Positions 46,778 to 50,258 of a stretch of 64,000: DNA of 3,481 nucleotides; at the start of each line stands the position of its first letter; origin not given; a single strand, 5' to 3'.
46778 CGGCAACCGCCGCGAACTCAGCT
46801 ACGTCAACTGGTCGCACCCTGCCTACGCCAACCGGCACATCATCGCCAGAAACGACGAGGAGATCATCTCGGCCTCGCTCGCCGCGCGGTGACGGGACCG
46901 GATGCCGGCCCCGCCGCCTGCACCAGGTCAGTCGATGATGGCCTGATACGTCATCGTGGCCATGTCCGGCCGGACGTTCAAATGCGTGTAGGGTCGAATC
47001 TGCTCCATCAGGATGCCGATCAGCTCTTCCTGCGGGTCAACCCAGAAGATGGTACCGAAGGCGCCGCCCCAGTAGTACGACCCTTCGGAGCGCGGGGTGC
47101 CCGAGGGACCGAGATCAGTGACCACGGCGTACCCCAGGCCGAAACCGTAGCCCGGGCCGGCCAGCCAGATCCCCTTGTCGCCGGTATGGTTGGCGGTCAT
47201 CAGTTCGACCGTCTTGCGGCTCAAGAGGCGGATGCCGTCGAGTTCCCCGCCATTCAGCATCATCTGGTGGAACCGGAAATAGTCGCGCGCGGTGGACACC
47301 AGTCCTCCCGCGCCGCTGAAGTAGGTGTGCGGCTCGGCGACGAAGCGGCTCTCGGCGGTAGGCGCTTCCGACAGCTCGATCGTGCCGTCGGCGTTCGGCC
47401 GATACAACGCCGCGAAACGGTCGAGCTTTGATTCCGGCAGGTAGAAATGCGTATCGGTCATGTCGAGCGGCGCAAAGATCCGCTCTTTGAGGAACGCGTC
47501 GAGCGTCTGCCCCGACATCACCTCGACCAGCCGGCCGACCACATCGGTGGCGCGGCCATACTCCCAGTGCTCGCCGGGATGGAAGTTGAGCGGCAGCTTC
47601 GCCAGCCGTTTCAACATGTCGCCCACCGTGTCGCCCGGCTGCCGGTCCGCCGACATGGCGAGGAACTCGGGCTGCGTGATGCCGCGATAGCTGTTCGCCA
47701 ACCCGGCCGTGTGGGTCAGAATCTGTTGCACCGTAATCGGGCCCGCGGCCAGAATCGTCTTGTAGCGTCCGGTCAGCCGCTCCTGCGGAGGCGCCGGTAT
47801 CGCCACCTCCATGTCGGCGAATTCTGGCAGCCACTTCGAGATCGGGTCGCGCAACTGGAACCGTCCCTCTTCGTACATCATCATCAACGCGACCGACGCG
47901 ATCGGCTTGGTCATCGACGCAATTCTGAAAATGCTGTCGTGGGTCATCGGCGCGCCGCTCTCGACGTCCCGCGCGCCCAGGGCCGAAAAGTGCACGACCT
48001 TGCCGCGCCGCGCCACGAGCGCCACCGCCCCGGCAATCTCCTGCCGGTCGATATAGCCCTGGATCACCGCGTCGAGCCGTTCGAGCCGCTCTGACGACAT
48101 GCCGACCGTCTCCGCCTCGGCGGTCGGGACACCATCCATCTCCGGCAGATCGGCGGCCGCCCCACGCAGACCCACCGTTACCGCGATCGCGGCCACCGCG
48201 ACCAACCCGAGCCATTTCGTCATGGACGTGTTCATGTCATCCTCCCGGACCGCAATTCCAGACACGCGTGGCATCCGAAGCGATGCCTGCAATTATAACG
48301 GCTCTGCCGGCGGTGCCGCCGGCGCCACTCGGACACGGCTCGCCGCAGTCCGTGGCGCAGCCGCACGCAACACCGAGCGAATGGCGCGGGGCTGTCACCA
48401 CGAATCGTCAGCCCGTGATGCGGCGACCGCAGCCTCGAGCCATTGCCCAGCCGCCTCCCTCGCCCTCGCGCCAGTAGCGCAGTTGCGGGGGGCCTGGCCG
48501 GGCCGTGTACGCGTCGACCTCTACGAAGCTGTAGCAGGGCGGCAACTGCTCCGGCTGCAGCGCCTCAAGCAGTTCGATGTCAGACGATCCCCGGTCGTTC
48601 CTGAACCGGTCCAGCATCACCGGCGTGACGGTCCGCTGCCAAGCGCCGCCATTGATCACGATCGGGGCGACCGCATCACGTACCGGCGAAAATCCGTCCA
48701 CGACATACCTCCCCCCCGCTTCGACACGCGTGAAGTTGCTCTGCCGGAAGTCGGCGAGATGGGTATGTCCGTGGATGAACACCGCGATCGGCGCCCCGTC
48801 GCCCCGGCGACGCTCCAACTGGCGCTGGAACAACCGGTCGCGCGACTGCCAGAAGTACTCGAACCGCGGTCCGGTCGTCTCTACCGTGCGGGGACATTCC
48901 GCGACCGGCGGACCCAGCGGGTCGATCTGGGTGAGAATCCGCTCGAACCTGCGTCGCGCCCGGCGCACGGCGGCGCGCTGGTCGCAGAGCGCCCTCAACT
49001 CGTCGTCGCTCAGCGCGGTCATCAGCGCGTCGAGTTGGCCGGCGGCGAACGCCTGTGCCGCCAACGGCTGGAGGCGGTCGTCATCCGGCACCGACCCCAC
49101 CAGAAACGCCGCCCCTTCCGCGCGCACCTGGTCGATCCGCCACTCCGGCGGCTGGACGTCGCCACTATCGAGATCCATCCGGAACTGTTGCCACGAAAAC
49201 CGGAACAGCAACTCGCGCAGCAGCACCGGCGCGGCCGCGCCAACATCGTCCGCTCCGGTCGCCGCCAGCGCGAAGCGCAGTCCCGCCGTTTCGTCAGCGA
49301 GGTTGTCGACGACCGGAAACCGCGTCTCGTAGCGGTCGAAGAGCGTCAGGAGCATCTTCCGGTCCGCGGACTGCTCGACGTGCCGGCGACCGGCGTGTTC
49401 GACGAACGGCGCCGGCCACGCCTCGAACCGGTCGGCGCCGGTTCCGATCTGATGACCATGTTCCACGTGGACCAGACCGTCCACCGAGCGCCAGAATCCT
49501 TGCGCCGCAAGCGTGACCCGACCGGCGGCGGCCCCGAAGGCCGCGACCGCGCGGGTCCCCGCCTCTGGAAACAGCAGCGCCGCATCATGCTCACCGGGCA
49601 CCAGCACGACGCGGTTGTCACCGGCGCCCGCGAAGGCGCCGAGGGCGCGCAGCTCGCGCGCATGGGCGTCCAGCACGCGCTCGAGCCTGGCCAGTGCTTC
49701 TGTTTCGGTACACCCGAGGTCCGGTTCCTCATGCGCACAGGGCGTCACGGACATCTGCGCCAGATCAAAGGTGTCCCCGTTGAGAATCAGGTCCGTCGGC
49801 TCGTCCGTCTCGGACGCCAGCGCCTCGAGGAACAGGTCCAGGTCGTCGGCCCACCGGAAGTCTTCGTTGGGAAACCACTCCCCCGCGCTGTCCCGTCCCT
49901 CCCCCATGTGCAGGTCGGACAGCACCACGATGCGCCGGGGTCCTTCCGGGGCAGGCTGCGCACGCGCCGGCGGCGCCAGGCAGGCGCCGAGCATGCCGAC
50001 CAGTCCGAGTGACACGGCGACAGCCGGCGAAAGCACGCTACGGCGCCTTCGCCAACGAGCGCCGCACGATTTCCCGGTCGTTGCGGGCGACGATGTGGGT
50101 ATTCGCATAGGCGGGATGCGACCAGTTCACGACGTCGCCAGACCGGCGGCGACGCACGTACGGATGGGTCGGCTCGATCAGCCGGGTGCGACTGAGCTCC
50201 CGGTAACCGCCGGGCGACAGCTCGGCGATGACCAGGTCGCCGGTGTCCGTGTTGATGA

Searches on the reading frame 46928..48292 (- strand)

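Call 12: search_protein_families(library=pfam, proteins=[window:46928-48292:-])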
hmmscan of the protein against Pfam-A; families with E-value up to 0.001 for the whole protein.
window:46928-48292:- (454 aa): 1 family
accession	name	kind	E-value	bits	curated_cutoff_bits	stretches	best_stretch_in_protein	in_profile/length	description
PF00144.29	Beta-lactamase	-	2.6e-71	240.9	27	1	73-431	1-309/329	Beta-lactamase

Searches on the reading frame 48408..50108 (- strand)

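Call 12: search_protein_families(library=pfam, proteins=[window:48408-50108:-])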
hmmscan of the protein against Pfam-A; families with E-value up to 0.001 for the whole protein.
window:48408-50108:- (566 aa): 1 family
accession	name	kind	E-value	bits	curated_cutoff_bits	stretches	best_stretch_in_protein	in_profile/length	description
PF00149.33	Metallophos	-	4.6e-05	24.4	21.5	1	59-219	2-116/191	Calcineurin-like phosphoesterase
